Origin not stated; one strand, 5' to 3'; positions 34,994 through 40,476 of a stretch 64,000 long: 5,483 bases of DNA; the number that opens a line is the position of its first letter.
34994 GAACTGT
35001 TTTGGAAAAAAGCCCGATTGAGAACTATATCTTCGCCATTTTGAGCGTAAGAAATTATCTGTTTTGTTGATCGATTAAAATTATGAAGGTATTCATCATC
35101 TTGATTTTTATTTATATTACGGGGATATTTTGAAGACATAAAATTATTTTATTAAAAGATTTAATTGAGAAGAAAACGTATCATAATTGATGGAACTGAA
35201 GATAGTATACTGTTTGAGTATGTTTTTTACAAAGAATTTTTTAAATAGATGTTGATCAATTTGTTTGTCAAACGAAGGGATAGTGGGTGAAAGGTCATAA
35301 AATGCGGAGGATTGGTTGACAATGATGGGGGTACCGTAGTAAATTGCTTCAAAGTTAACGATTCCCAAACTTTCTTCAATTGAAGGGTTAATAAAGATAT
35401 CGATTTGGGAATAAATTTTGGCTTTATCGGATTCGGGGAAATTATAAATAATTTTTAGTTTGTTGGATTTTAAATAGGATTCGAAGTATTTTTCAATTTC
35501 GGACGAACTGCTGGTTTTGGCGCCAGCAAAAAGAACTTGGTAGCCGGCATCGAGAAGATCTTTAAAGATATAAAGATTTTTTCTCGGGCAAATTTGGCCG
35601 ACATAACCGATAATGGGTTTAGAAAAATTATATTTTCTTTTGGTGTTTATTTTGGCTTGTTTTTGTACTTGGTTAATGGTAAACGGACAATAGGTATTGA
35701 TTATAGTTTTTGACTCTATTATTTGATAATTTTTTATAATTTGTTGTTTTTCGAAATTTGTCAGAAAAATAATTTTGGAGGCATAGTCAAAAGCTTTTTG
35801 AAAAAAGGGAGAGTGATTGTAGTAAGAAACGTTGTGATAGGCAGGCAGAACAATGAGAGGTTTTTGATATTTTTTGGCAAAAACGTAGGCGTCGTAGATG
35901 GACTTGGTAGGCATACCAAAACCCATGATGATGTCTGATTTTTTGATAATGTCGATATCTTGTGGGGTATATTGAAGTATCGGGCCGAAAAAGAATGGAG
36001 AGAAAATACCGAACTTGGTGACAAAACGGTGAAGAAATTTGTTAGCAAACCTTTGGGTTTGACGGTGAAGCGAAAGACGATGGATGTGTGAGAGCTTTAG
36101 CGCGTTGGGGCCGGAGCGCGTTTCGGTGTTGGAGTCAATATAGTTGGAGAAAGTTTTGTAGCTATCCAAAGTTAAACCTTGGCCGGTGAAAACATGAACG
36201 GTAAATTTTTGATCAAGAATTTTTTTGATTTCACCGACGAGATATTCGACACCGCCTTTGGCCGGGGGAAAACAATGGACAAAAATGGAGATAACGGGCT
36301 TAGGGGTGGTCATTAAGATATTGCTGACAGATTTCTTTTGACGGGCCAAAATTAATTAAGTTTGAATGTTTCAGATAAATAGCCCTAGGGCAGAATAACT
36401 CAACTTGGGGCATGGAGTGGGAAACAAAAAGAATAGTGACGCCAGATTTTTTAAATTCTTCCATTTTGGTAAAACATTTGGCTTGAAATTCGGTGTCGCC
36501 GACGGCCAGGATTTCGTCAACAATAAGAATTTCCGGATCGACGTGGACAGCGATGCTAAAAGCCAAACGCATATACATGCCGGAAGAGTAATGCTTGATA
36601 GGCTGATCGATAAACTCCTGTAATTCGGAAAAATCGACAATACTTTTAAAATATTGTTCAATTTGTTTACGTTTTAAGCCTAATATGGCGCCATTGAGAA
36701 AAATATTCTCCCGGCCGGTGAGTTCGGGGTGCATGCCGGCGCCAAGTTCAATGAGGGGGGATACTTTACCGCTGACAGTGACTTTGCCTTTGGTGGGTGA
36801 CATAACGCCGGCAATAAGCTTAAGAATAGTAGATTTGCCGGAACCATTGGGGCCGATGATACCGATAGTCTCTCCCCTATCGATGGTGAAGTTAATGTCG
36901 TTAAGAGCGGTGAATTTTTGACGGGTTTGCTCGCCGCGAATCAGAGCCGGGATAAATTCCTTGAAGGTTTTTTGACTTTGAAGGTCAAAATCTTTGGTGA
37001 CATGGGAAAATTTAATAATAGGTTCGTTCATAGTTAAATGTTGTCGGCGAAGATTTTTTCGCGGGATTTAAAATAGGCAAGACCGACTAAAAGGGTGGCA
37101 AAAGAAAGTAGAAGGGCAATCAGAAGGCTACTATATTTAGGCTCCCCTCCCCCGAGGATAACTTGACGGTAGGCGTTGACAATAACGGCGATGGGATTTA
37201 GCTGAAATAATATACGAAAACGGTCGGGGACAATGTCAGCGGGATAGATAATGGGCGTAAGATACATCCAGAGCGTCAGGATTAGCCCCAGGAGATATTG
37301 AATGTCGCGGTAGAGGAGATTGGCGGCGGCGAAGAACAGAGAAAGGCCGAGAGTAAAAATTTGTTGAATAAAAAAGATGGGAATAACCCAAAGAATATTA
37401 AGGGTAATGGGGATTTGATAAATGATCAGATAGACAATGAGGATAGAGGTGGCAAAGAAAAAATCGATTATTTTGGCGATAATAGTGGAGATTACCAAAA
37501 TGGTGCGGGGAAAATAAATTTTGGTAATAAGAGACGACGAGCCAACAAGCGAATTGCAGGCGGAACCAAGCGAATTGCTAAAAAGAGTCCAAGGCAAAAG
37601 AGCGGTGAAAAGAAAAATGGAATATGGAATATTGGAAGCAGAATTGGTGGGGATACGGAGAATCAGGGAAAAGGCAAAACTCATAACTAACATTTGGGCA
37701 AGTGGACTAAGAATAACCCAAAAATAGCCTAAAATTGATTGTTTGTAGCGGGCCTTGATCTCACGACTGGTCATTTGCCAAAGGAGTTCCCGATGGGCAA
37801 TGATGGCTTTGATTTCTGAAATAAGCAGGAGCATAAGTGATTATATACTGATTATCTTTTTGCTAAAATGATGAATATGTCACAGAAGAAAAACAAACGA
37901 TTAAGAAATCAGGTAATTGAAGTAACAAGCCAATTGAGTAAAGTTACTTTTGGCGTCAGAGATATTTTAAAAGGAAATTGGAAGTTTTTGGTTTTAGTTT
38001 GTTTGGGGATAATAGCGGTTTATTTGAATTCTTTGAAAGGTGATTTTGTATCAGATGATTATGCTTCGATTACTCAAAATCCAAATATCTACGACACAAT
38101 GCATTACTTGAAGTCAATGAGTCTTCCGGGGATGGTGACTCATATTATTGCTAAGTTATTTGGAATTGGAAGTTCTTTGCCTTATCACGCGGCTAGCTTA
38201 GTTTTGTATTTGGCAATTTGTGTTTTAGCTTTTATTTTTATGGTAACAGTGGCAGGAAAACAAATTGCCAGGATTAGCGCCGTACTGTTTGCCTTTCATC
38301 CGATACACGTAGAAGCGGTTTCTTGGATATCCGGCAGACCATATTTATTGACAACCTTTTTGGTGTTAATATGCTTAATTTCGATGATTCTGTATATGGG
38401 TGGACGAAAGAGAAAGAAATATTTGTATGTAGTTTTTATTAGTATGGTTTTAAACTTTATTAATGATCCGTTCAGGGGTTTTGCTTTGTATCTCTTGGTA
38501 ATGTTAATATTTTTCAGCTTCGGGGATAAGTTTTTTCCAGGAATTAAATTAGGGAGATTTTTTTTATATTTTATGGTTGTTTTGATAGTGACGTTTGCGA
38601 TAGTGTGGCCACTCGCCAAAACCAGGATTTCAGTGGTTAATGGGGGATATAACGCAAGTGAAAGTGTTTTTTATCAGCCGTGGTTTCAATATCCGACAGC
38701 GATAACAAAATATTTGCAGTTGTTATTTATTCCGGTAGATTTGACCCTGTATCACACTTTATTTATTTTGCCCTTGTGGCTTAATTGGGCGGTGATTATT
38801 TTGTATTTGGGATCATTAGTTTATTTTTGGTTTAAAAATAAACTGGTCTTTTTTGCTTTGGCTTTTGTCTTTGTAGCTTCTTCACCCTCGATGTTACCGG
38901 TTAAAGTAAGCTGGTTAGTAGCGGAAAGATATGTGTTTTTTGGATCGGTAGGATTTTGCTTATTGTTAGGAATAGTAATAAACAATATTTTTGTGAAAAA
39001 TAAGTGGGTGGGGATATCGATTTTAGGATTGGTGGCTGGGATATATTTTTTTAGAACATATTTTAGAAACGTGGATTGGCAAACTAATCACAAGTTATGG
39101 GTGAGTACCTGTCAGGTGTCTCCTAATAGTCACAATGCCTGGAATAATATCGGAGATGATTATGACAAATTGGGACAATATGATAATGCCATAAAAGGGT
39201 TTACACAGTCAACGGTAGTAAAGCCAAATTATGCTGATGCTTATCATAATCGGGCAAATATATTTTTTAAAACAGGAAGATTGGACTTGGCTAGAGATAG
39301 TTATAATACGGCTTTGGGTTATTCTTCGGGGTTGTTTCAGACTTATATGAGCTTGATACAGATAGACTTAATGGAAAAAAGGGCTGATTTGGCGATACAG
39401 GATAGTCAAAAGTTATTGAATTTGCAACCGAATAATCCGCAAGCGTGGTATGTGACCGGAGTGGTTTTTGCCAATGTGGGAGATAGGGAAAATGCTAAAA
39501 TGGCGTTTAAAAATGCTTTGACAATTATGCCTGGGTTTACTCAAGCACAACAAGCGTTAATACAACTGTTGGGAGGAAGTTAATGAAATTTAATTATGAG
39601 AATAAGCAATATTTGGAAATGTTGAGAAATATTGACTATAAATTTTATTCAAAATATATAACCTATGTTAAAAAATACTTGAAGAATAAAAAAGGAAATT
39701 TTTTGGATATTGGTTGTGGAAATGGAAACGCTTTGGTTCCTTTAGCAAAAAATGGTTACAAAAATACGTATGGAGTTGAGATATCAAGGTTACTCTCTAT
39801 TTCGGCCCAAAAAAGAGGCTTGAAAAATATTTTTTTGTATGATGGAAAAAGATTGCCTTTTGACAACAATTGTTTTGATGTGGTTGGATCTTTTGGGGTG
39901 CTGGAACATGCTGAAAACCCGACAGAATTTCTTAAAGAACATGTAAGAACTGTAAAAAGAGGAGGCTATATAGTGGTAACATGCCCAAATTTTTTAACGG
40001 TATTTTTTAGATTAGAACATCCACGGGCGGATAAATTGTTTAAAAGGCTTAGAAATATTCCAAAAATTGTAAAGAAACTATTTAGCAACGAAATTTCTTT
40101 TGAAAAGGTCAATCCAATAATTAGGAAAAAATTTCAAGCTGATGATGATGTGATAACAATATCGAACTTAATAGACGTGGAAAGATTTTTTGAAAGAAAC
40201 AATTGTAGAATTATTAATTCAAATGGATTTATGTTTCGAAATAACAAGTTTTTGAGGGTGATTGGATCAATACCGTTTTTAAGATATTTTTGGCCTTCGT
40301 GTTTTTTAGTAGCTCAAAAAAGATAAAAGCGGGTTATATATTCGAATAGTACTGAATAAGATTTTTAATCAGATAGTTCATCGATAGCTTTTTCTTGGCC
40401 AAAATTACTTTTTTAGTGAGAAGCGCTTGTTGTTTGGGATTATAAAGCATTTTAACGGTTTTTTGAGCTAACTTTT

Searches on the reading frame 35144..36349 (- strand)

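Call 9: search_protein_families(library=pfam, proteins=[window:35144-36349:-], max_evalue=0.001)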
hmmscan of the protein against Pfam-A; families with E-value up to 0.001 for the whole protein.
window:35144-36349:- (401 aa): 3 families
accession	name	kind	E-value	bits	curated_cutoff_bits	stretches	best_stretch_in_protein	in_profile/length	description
PF00534.26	Glycos_transf_1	-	5.8e-14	52.4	26.4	1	240-347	9-124/172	Glycosyl transferases group 1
PF13692.12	Glyco_trans_1_4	-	2e-09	38.3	27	1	245-347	2-108/142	Glycosyl transferases group 1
PF20706.3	GT4-conflict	-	2.4e-05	23.9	26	1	272-353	235-319/385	Family 4 Glycosyltransferase in conflict systems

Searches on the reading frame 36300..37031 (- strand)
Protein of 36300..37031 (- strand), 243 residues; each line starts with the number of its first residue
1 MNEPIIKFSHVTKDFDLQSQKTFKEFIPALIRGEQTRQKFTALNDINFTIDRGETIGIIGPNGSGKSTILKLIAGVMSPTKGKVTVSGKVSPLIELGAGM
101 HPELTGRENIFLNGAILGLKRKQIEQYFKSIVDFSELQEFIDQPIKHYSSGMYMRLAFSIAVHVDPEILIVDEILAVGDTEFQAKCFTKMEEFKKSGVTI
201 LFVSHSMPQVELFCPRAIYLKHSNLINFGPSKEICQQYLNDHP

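Call 9: search_protein_families(library=pfam, proteins=[window:36300-37031:-], max_evalue=0.001)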
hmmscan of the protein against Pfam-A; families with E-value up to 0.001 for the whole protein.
window:36300-37031:- (243 aa): 6 families
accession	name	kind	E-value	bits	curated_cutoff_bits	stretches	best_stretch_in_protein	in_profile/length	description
PF00005.33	ABC_tran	-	3.9e-23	83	25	1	43-174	1-135/137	ABC transporter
PF13555.12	AAA_29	-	1.6e-05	25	27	1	47-81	16-50/61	P-loop containing region of AAA domain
PF13304.12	AAA_21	-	2.7e-05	24.8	27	1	57-75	3-21/304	AAA domain, putative AbiEii toxin, Type IV TA system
PF00004.35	AAA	-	6.5e-05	23.8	21.2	0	58-208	3-112/131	ATPase family associated with various cellular activities (AAA)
PF13476.12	AAA_23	-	0.00012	23.2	27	1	45-78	14-44/201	AAA domain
PF02463.25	SMC_N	-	0.00013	21.9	40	1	55-95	26-66/220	RecF/RecN/SMC N terminal domain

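Call 46: search_protein_families(library=ncbifam, proteins=[window:36300-37031:-], max_evalue=0.00001)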
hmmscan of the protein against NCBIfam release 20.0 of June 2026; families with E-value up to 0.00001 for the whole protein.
window:36300-37031:- (243 aa): 179 families (the best 25 are shown)
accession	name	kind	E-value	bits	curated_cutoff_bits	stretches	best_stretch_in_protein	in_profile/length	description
NF010065.0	PRK13545.1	equivalog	6.4e-72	243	538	1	6-238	5-234/549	teichoic acids export protein ATP-binding subunit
NF010066.0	PRK13546.1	equivalog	3.1e-63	213.6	320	1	6-238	5-234/264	teichoic acids export ABC transporter ATP-binding subunit TagH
NF050108.1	galactan_ABC_ATP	equivalog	5.7e-55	186.1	400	1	39-239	41-241/244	galactan export ABC transporter ATP-binding subunit Wzt/RfbE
TIGR01188.1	drrA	subfamily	3.6e-37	128.3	312.45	1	38-236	4-213/302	daunorubicin resistance ABC transporter, ATP-binding protein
TIGR04521.1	ECF_ATPase_2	equivalog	1.7e-30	106.1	330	2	34-89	12-67/279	energy-coupling factor transporter ATPase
NF010059.0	PRK13536.1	equivalog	1.7e-30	105.9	549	1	40-233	56-260/342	nodulation factor ABC transporter ATP-binding protein NodI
TIGR01288.1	nodI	equivalog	2.3e-30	105.6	424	1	43-229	20-217/303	nodulation factor ABC transporter ATP-binding protein NodI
TIGR04520.1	ECF_ATPase_1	equivalog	2.5e-26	92.7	315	2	38-89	13-64/269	energy-coupling factor transporter ATPase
NF010060.0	PRK13537.1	equivalog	3.6e-25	88.5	521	1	41-234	29-233/314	nodulation factor ABC transporter ATP-binding protein NodI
TIGR03740.1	galliderm_ABC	subfamily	4.8e-25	88.5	309.75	1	38-213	11-190/223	lantibiotic protection ABC transporter ATP-binding subunit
TIGR01166.1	cbiO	subfamily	4.5e-24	85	211.8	2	41-89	6-54/190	cobalt ABC transporter, ATP-binding protein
NF047568.1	PSM_export_PmtC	equivalog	5e-24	85.3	375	1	39-226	12-199/290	phenol-soluble modulin export ABC transporter ATP-binding protein PmtC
NF033858.1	ABC2_perm_RbbA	equivalog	5.2e-24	84.2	1050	1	38-237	277-487/909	ribosome-associated ATPase/putative transporter RbbA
NF040933.2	ABC_arch_GlcV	equivalog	7.8e-24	84.2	450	2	35-89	14-68/357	glucose ABC transporter ATP-binding protein GlcV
TIGR02769.1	nickel_nikE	equivalog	2e-23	83.3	332.55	2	36-89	20-73/265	nickel import ATP-binding protein NikE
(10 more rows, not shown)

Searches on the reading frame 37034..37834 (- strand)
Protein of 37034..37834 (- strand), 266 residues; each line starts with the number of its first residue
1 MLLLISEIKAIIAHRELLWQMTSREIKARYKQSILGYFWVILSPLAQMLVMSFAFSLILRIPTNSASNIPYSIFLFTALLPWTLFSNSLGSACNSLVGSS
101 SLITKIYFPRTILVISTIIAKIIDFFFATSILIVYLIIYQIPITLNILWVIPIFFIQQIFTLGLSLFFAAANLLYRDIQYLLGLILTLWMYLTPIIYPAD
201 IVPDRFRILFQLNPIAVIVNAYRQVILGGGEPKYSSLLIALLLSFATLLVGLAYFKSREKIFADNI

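Call 9: search_protein_families(library=pfam, proteins=[window:37034-37834:-], max_evalue=0.001)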
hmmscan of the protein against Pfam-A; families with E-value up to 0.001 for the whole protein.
window:37034-37834:- (266 aa): 1 family
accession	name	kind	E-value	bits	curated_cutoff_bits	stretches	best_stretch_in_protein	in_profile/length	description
PF01061.29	ABC2_membrane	-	4.3e-15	56.2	26.9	1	17-226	2-210/211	ABC-2 type transporter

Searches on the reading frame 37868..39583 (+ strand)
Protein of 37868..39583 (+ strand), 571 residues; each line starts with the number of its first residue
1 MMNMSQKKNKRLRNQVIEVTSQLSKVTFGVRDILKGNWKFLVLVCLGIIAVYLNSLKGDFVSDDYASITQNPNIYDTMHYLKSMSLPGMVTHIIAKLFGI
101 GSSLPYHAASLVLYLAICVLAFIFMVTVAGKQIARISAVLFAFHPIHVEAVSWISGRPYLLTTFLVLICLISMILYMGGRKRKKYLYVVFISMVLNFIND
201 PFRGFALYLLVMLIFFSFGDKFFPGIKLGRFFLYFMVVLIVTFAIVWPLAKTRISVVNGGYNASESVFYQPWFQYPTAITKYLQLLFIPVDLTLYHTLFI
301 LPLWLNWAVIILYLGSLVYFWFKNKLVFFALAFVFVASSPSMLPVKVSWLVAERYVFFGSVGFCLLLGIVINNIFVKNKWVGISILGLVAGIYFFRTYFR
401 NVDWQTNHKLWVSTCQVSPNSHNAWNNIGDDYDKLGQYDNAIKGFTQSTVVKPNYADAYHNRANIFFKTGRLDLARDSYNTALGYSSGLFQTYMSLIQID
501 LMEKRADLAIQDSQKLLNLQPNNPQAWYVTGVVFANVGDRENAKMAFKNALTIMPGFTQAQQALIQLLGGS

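Call 9: search_protein_families(library=pfam, proteins=[window:37868-39583:+], max_evalue=0.001)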
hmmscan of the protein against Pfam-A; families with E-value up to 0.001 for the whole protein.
window:37868-39583:+ (571 aa): 10 families
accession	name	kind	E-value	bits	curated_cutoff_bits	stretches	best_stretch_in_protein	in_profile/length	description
PF00515.34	TPR_1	-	1.9e-16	59.5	27.8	2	456-483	1-28/34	Tetratricopeptide repeat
PF07719.23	TPR_2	-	7.5e-14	51.1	27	0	456-483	1-28/34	Tetratricopeptide repeat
PF13414.12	TPR_11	-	1.8e-13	50.4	26.8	1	429-470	1-42/42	TPR repeat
PF13181.12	TPR_8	-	1.9e-13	49.9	25.7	0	456-485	1-30/34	Tetratricopeptide repeat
PF13431.12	TPR_17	-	5.4e-11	42.3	24.4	0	447-476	4-33/34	Tetratricopeptide repeat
PF13432.12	TPR_16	-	1.2e-07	32.5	32.7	1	428-483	3-58/65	Tetratricopeptide repeat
PF13424.12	TPR_12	-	6.6e-07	29.9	30.1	1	423-483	4-72/77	Tetratricopeptide repeat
PF23914.1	TPR_CcmH_CycH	-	2e-06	28.1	42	1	517-568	43-94/158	Cytochrome c-type biogenesis protein H TPR domain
PF14559.12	TPR_19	-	2.2e-06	28.3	25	0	436-481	5-50/68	Tetratricopeptide repeat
PF13371.12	TPR_9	-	3.6e-06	27.3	35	0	503-563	8-65/73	Tetratricopeptide repeat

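Call 10: search_protein_families(library=ncbifam, proteins=[window:37868-39583:+], max_evalue=0.01)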
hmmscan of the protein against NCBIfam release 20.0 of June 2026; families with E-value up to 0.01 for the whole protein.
window:37868-39583:+ (571 aa): 11 families
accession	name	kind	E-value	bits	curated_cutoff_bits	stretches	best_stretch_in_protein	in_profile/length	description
TIGR02917.1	PEP_TPR_lipo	equivalog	1.9e-15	55.9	312.2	1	422-567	363-508/899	XrtA/PEP-CTERM system TPR-repeat protein PrsT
TIGR02521.1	type_IV_pilW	equivalog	9.8e-11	41.6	154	2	504-556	45-97/234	type IV pilus biogenesis/stability protein PilW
NF040959.1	MamA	equivalog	2.7e-10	40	200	1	425-564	40-179/204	magnetosome protein MamA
NF033762.1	social_mot_Tgl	equivalog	4.5e-10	39.3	225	2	413-481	161-229/252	social motility TPR repeat lipoprotein Tgl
TIGR02552.1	LcrH_SycD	equivalog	9.1e-10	38.4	104.8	2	404-483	34-113/136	SycD/LcrH family type III secretion system chaperone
NF008391.2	PRK11189.1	equivalog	3.7e-08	33.2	250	1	415-478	92-155/297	lipoprotein NlpI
NF033920.0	C39_PA2778_fam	equivalog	5.2e-07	29.3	150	1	404-484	172-252/255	PA2778 family cysteine peptidase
NF033758.1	gliding_GltE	equivalog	5.2e-07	29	225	0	414-468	282-336/411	adventurous gliding motility TPR repeat lipoprotein GltE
NF047507.1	TPR_BatC_Lepto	exception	7.8e-06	25.5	175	0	524-564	96-136/214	TPR repeat-containing protein BatC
NF047371.1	FlcA_CTERM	equivalog_domain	0.0002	20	300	0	435-484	486-535/646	periplasmic flagellar collar protein FlcA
NF007692.0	PRK10370.1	equivalog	0.0053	16.4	306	0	417-467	76-126/206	heme lyase NrfEFG subunit NrfG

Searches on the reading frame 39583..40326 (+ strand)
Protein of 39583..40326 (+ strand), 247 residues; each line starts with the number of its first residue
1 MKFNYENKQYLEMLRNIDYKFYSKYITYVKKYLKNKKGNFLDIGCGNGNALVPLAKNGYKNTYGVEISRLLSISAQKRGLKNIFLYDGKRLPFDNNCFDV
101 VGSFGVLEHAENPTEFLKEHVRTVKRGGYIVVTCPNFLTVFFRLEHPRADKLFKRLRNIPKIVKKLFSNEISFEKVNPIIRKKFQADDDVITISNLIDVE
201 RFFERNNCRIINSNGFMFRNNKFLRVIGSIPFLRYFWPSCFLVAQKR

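Call 9: search_protein_families(library=pfam, proteins=[window:39583-40326:+], max_evalue=0.001)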
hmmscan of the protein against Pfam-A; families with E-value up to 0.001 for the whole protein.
window:39583-40326:+ (247 aa): 10 families
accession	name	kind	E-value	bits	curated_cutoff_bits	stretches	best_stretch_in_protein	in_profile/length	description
PF08241.18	Methyltransf_11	-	4.3e-19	69.4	21.2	1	41-132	1-95/95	Methyltransferase domain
PF13489.12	Methyltransf_23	-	3.3e-15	56.6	27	1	24-136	11-120/164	Methyltransferase domain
PF13649.12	Methyltransf_25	-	1.6e-12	48.4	27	1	41-128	2-97/97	Methyltransferase domain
PF13847.12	Methyltransf_31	-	2.1e-11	44.1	27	1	35-155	2-114/145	Methyltransferase domain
PF08242.18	Methyltransf_12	-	2.7e-10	41.3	30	1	41-130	1-98/98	Methyltransferase domain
PF07021.18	MetW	-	1.2e-07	32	21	1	37-139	14-114/193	Methionine biosynthesis protein MetW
PF01209.24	Ubie_methyltran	-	3.7e-07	30.2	20.1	1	7-132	17-151/233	ubiE/COQ5 methyltransferase family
PF08003.17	Methyltransf_9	-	5.2e-06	26.1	23.8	1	29-132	107-217/315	Protein of unknown function (DUF1698)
PF07757.19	AdoMet_MTase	-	0.00065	20.3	27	0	29-69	54-93/115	Predicted AdoMet-dependent methyltransferase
PF02390.23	Methyltransf_4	-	0.00069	19.6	24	0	39-76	4-42/173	Putative methyltransferase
